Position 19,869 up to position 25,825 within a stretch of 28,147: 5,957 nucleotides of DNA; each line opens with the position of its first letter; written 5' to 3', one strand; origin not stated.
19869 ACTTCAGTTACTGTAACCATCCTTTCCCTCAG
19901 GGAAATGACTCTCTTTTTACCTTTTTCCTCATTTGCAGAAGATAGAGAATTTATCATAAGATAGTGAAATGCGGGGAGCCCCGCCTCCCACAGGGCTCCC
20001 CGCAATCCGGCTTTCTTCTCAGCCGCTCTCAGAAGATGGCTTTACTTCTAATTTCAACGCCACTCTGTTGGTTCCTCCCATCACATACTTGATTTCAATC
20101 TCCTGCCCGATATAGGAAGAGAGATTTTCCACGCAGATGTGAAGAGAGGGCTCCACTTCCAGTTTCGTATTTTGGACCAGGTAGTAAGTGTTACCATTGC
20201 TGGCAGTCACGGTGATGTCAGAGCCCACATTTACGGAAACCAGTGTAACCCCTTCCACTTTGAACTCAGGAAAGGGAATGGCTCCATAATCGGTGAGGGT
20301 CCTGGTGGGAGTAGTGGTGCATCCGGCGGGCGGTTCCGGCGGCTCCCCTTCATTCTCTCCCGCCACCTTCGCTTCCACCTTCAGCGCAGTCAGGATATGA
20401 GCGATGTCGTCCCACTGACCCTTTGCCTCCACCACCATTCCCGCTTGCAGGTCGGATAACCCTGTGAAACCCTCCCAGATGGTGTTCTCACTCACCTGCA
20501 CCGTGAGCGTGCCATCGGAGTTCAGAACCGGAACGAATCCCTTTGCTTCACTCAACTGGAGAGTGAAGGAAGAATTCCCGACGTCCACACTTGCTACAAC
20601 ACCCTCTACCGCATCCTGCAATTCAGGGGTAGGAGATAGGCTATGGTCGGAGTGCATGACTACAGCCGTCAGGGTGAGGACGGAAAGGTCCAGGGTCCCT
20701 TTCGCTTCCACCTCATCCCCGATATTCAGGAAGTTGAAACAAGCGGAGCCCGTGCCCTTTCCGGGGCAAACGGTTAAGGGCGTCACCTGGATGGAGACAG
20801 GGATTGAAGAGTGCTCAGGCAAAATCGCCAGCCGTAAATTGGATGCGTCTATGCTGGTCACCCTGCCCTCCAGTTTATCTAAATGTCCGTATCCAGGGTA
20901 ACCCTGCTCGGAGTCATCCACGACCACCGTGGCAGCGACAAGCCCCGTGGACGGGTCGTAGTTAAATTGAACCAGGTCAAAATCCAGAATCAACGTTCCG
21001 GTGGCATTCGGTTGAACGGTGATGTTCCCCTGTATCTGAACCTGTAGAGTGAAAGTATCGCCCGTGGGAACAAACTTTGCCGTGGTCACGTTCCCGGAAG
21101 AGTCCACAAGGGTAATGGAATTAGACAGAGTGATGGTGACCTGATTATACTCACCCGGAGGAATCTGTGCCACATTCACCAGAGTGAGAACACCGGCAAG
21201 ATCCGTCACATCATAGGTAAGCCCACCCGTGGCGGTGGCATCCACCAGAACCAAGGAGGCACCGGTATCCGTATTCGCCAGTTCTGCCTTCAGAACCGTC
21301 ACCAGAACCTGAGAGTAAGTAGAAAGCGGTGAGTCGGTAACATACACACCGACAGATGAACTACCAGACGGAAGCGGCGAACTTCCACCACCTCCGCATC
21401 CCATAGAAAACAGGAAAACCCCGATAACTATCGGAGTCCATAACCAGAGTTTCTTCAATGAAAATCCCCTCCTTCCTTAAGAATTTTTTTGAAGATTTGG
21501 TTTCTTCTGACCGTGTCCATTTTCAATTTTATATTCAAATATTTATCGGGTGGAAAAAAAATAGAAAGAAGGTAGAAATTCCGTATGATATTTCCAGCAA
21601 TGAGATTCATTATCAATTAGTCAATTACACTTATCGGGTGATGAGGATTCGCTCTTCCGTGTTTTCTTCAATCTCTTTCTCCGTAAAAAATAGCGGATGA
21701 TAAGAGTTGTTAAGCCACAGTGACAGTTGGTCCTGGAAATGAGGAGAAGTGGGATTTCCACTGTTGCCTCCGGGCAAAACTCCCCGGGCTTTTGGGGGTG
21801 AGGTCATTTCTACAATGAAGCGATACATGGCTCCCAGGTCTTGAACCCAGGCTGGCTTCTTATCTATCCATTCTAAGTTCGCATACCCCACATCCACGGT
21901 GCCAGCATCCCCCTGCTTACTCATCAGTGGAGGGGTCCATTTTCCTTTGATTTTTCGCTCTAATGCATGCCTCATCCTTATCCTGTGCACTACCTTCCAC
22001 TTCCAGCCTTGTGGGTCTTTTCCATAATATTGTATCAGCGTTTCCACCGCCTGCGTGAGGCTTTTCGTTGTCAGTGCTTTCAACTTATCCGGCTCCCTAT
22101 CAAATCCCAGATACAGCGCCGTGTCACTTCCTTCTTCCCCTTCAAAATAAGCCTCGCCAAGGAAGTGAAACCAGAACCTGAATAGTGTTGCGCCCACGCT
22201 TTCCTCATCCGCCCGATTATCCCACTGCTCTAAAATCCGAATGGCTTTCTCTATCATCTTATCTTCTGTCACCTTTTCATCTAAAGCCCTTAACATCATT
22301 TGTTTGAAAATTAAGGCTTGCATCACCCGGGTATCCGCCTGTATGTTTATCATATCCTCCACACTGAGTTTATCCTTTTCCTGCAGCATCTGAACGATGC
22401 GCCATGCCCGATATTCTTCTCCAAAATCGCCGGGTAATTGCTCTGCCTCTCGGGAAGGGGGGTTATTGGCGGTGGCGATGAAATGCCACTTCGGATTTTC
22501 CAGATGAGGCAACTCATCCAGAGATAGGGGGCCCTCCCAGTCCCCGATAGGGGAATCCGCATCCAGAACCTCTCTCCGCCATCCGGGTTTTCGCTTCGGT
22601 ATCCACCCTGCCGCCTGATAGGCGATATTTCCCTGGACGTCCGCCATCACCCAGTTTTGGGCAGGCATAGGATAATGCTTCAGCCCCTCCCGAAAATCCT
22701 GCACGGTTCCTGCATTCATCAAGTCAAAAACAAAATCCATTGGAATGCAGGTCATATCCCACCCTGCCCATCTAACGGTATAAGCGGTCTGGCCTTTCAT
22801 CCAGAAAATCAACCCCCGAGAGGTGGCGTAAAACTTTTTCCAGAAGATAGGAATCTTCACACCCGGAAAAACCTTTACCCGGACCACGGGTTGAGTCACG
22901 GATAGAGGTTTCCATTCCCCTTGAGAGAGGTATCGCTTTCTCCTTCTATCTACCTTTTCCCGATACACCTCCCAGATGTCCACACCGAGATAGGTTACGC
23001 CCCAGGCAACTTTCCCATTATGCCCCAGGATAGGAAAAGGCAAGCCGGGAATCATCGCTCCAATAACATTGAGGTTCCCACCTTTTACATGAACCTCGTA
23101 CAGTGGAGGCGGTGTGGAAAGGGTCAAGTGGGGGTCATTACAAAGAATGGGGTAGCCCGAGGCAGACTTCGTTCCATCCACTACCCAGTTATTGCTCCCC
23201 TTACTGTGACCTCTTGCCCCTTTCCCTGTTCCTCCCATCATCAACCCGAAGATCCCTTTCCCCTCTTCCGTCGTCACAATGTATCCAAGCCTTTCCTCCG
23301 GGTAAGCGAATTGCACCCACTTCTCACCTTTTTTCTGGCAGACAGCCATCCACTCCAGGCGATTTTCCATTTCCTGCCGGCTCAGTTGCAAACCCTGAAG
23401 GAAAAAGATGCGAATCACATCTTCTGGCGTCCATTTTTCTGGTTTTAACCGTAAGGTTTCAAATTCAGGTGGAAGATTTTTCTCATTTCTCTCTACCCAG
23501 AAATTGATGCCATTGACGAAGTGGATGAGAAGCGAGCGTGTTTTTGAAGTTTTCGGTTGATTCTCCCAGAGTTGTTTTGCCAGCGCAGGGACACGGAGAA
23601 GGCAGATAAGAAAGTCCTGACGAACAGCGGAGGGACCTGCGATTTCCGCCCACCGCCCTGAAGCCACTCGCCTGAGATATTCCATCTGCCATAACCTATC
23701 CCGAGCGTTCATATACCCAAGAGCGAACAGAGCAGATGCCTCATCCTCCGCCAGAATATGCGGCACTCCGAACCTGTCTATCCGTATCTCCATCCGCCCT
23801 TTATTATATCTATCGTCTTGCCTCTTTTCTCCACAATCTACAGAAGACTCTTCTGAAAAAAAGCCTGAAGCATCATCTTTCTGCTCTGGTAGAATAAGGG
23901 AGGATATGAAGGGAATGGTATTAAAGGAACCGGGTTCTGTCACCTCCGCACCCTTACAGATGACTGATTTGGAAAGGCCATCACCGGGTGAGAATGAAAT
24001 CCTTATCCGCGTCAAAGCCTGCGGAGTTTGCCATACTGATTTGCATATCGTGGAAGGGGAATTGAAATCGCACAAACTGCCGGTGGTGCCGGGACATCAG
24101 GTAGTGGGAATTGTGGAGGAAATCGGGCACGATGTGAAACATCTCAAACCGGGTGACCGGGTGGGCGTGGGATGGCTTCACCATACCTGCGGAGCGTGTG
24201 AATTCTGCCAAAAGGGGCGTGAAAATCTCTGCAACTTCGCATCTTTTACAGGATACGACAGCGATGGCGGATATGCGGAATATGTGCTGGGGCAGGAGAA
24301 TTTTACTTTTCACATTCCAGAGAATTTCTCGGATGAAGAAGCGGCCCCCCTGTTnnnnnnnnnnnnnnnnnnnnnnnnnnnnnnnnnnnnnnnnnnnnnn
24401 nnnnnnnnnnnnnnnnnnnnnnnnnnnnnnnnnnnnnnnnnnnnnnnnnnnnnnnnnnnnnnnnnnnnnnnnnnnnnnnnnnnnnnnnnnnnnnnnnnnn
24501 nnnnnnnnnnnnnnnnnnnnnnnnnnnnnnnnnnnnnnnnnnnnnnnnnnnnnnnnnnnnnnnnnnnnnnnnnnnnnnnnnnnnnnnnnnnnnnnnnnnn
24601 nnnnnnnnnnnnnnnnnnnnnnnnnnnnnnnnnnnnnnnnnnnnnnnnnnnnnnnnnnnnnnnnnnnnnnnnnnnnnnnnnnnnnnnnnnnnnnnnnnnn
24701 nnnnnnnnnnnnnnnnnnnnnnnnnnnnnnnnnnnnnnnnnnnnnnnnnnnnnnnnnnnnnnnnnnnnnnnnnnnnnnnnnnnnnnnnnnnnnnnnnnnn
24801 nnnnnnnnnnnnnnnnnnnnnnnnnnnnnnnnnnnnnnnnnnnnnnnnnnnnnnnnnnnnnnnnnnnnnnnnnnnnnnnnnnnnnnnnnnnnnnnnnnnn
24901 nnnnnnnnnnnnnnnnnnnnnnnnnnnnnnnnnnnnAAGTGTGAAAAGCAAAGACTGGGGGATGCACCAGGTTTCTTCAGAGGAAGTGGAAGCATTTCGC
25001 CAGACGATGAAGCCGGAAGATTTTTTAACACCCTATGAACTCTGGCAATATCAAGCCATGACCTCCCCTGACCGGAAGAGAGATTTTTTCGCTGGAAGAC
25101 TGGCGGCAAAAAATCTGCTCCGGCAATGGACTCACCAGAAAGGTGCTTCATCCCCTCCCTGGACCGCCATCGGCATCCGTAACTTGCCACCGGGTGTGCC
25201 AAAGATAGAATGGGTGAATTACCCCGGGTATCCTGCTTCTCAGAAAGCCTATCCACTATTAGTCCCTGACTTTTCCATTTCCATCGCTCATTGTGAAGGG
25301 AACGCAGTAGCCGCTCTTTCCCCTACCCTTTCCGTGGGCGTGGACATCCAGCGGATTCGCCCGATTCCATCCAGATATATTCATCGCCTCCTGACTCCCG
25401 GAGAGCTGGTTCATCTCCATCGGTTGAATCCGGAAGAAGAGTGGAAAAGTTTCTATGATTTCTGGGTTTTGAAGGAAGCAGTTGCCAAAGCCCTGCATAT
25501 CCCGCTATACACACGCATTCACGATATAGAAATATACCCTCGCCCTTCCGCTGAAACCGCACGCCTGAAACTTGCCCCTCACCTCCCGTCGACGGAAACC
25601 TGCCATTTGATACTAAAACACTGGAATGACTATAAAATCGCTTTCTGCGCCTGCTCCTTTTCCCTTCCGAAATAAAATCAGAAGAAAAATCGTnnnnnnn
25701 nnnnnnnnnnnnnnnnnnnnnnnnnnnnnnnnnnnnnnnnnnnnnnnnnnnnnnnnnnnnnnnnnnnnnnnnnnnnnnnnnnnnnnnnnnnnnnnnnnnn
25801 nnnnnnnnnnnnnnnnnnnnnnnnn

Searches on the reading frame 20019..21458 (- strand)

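Call 28: search_protein_families(library=pfam, proteins=[window:20019-21458:-], max_evalue=0.001)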
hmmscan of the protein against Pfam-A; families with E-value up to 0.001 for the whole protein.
window:20019-21458:- (479 aa): 2 families
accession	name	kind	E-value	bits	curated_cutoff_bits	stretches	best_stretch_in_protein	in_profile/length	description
PF14321.11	DUF4382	-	3.2e-15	57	25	1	34-163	2-120/136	Domain of unknown function (DUF4382)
PF18914.6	DUF5666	-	7e-14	52.3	27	1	285-362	1-60/60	Domain of unknown function (DUF5666)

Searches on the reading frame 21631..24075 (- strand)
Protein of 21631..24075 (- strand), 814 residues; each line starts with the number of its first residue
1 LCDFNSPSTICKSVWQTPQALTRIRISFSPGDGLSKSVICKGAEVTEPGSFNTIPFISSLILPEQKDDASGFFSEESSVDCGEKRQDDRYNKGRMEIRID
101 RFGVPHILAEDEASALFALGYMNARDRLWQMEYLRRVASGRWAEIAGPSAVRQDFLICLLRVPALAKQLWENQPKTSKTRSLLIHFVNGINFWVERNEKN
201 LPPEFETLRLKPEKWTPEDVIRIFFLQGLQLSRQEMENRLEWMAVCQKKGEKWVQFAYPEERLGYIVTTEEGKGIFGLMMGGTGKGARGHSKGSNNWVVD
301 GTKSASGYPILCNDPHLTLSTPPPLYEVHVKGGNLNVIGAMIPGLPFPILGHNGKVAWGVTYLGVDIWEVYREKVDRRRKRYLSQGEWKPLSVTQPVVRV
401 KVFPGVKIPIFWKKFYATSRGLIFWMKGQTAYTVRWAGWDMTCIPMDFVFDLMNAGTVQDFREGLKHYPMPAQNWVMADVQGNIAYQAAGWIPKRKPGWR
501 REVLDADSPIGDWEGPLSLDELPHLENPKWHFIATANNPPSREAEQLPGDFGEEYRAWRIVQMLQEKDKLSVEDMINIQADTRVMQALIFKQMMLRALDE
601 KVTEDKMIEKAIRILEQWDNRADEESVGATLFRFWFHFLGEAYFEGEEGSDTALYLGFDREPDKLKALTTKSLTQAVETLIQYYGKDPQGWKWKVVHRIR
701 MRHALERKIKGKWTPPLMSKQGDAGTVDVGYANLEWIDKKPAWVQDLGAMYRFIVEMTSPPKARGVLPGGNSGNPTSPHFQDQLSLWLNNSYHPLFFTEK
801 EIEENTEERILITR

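Call 28: search_protein_families(library=pfam, proteins=[window:21631-24075:-], max_evalue=0.001)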
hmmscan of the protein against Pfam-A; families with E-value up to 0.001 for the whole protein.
window:21631-24075:- (814 aa): 1 family
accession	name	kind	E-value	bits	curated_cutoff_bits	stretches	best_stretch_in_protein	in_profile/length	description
PF01804.23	Penicil_amidase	-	7.4e-177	590.8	21.3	1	96-803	3-674/675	Penicillin amidase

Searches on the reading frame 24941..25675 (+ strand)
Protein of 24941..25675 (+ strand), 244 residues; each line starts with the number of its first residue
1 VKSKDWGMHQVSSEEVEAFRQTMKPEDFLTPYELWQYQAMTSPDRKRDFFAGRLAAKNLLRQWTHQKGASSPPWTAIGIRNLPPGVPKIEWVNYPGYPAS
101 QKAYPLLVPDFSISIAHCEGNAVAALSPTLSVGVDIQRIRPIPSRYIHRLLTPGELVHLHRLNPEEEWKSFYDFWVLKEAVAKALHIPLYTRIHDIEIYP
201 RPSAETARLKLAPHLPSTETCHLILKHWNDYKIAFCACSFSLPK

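Call 28: search_protein_families(library=pfam, proteins=[window:24941-25675:+], max_evalue=0.001)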
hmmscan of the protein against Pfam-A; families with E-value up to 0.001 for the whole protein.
window:24941-25675:+ (244 aa): 2 families
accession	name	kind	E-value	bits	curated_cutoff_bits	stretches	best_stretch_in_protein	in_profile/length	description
PF01648.25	ACPS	-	2e-16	60.4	25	1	131-236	1-111/111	4'-phosphopantetheinyl transferase superfamily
PF17837.6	4PPT_N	-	1.1e-06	29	27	0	41-68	9-36/68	4'-phosphopantetheinyl transferase N-terminal domain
